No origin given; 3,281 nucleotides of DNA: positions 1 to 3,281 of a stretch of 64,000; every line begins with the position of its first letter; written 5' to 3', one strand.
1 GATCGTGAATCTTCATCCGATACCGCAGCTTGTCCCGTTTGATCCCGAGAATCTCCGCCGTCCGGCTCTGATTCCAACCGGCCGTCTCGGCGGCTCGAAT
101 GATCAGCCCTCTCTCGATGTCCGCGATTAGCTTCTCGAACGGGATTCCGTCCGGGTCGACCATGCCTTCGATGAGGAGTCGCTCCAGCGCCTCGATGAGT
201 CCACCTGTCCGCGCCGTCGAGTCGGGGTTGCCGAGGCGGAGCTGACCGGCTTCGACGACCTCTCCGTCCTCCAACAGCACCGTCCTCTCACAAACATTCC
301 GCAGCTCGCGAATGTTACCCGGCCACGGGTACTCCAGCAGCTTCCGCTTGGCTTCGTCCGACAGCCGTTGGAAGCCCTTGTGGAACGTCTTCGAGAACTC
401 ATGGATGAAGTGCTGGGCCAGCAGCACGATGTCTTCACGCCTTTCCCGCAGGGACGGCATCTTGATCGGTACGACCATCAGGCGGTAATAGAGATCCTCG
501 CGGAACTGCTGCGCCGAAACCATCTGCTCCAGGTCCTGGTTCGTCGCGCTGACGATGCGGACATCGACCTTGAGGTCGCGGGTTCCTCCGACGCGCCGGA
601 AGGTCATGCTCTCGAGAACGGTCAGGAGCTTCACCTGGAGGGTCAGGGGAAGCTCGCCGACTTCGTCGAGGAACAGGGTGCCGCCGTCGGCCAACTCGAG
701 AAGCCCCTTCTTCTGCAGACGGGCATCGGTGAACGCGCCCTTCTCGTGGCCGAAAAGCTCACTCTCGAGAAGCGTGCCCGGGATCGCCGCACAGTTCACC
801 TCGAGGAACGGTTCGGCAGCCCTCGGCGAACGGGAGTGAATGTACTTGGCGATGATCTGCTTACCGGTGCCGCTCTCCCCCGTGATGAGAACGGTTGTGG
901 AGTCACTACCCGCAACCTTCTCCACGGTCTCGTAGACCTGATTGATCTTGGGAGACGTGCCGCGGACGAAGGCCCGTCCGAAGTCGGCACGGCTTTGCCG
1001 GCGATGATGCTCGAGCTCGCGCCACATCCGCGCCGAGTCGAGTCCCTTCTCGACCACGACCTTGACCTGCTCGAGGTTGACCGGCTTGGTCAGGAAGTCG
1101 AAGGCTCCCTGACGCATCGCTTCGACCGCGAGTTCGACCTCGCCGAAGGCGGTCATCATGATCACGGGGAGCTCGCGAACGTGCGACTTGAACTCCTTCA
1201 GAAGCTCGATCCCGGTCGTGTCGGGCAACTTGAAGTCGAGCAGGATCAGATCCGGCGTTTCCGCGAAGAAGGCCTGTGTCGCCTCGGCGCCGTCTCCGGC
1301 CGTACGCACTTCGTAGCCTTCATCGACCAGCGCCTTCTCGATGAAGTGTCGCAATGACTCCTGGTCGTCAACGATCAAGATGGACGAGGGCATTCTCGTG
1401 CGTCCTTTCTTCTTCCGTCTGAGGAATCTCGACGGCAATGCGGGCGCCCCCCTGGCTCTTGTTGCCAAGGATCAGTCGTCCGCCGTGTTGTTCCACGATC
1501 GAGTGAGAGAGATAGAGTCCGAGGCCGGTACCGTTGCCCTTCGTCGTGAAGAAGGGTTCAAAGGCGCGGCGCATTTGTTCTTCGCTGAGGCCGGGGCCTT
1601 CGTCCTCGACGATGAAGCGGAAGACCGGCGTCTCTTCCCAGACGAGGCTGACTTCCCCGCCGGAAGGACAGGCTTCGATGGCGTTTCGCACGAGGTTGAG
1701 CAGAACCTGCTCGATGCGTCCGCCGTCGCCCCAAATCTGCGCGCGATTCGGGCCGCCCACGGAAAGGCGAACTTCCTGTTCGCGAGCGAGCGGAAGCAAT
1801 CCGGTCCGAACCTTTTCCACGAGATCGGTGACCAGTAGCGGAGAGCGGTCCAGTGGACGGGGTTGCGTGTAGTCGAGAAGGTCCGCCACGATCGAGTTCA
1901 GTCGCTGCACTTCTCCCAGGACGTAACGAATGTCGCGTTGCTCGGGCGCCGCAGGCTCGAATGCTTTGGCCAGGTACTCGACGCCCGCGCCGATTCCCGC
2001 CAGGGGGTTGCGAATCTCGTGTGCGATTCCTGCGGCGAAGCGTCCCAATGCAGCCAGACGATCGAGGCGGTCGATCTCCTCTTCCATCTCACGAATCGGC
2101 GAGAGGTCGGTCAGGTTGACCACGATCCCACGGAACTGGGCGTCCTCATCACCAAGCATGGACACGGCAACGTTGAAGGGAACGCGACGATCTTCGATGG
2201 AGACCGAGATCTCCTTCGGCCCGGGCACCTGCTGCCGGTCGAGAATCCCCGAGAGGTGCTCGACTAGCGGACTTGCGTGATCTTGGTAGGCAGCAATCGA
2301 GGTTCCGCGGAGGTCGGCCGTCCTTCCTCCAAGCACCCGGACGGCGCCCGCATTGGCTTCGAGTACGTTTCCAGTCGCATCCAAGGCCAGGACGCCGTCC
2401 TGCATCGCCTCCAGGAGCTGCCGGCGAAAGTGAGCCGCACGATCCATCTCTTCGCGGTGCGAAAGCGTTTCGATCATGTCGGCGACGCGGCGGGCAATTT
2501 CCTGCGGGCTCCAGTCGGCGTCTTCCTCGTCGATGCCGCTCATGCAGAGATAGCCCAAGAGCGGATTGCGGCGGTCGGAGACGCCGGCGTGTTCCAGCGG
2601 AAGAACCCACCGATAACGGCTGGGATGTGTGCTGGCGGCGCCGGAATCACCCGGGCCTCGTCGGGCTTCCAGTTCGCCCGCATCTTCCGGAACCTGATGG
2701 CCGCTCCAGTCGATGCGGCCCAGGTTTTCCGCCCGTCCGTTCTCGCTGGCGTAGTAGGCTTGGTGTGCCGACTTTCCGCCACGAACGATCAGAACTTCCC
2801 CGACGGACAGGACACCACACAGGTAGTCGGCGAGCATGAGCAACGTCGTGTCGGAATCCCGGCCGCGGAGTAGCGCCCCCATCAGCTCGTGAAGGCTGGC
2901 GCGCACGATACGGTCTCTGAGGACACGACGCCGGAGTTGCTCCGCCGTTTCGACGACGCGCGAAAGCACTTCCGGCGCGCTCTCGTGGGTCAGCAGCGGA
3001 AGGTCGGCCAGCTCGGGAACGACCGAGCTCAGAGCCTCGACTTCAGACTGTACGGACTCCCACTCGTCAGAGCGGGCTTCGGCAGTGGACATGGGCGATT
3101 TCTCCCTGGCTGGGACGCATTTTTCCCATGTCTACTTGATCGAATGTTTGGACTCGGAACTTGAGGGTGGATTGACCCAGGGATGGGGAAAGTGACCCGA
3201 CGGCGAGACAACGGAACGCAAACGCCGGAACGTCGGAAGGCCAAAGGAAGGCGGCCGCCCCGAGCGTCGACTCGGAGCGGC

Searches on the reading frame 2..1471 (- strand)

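Call 40: search_protein_families(library=ncbifam, proteins=[window:2-1471:-], max_evalue=0.001)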
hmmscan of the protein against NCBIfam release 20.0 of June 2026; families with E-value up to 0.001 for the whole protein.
window:2-1471:- (490 aa): 119 families (the best 25 are shown)
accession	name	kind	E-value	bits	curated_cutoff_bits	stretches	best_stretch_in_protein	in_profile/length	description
NF008469.0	PRK11361.1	equivalog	3.2e-136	454.7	714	1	30-486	6-451/461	acetoacetate metabolism transcriptional regulator AtoC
TIGR01818.1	ntrC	equivalog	4e-126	421.5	558.6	1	31-487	1-461/463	nitrogen regulation protein NR(I)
NF051870.1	NAssimRespRegNtrX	equivalog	8e-119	397.5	600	1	30-487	3-448/452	nitrogen assimilation response regulator NtrX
NF041946.1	LuxO_transreg_Vib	equivalog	3.6e-115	385.4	800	1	34-408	2-373/463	quorum-sensing sigma-54 dependent transcriptional regulator LuxO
TIGR02915.1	PEP_resp_reg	equivalog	1.3e-114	383.4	502.6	1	31-486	1-439/445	PEP-CTERM-box response regulator transcription factor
TIGR01817.1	nifA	equivalog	5.8e-106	355.4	528.85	1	145-490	176-528/534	nif-specific transcriptional activator NifA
NF008176.1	PRK10923.1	equivalog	1.8e-105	353.2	620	1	30-403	5-373/469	nitrogen regulation protein NR(I)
NF011695.0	PRK15115.1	equivalog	3.2e-103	345.9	763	1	26-408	4-375/445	two-component system response regulator GlrR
NF007689.0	PRK10365.1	equivalog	2e-101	340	760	1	30-482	7-435/441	sigma-54-dependent response regulator transcription factor ZraR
NF038308.1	RNA_repair_RtcR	equivalog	6.2e-99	332.2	650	1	111-483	122-505/530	RNA repair transcriptional activator RtcR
NF049963.1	RespRegFlgRCampy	domain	5e-98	328.8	750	1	31-413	3-379/429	fla regulon two-component system response regulator FlgR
NF041552.1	TF_PrdR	equivalog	1.8e-97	327.1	795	1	161-488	263-575/577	sigma-54 dependent transcriptional regulator PrdR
NF050807.1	TransRegFlbDCaul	equivalog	1e-96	324.6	750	1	45-487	17-436/454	sigma-54-dependent transcriptional regulator FlbD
NF003451.0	PRK05022.1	equivalog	2.2e-93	313.7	476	1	114-483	130-502/512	nitric oxide reductase transcriptional regulator NorR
TIGR02974.1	phageshock_pspF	equivalog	2.7e-84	283.3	443.55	1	171-489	3-336/336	phage shock protein operon transcriptional activator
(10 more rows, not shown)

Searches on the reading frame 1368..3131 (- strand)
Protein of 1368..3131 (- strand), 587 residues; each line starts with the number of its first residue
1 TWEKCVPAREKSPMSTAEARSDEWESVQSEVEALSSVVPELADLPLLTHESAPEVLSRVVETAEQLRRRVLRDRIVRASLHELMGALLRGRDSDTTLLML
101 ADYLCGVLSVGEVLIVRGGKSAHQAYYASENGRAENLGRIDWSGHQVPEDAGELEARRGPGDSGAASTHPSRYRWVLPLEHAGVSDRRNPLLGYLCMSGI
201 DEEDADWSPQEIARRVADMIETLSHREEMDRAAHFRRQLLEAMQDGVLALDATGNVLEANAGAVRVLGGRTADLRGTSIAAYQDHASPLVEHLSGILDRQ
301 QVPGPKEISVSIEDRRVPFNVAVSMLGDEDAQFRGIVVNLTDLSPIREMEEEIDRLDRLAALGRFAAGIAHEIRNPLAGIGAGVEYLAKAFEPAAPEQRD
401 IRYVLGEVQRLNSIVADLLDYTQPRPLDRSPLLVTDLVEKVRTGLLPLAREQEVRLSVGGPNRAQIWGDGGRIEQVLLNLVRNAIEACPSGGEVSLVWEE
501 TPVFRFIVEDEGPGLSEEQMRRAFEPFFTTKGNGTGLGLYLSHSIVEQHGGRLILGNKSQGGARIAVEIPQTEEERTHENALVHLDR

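Call 31: search_protein_families(library=pfam, proteins=[window:1368-3131:-], max_evalue=0.001)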
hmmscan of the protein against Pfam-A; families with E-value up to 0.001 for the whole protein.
window:1368-3131:- (587 aa): 5 families
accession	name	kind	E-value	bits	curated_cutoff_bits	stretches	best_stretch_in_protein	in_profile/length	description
PF02518.31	HATPase_c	-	7.9e-23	81.5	26.4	1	468-572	1-110/111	Histidine kinase-, DNA gyrase B-, and HSP90-like ATPase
PF00512.31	HisKA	-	2.5e-13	50.3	26.9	1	362-423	2-62/66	His Kinase A (phospho-acceptor) domain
PF00989.32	PAS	-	1.7e-11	44.5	22.6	1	236-342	3-112/113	PAS fold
PF13188.13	PAS_8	-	0.00012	22.3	21.8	1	237-275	4-44/65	PAS domain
PF08448.16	PAS_4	-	0.00019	22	23.1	1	240-343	1-105/110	PAS fold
